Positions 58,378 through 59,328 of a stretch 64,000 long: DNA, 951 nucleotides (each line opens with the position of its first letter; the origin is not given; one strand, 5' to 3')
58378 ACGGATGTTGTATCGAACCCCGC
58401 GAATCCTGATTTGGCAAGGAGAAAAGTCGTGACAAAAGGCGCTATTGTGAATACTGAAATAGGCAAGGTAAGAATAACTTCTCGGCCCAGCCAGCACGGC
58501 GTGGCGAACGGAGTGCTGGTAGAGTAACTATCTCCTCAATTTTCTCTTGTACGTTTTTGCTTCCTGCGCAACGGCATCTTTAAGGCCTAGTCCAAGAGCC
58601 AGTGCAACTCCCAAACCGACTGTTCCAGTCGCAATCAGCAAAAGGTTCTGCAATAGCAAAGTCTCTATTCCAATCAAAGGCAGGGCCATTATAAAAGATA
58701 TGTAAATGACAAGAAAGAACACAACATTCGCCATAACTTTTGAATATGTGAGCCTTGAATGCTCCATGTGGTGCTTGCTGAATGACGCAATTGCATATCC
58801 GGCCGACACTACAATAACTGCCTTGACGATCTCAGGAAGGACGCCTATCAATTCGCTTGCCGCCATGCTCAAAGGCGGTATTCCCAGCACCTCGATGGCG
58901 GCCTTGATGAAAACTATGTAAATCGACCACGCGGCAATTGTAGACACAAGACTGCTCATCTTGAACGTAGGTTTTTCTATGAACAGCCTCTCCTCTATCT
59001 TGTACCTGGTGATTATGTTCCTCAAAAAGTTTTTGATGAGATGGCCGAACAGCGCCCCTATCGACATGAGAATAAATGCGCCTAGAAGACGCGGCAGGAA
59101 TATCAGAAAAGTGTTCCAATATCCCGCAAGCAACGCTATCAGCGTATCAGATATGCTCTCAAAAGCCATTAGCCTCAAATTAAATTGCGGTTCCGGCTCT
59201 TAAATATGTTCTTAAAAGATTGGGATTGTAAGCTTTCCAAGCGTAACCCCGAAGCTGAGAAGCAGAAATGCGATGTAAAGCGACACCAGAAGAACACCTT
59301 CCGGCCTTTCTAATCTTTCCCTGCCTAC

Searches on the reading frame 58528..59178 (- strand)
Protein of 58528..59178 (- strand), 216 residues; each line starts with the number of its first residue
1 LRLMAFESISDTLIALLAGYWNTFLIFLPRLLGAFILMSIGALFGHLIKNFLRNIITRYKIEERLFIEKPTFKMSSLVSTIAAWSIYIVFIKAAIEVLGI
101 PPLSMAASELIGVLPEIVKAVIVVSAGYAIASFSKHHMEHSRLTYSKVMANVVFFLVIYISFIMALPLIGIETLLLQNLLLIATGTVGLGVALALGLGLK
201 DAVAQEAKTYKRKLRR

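Call 47: search_protein_families(library=pfam, proteins=[window:58528-59178:-], max_evalue=0.001)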
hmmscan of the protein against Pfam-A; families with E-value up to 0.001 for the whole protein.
window:58528-59178:- (216 aa): 1 family
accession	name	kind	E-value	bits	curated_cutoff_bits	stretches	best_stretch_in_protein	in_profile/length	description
PF05552.17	MS_channel_1st_1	-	1.6e-08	34.7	22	1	17-63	3-49/50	Mechanosensitive ion channel, conserved TM helix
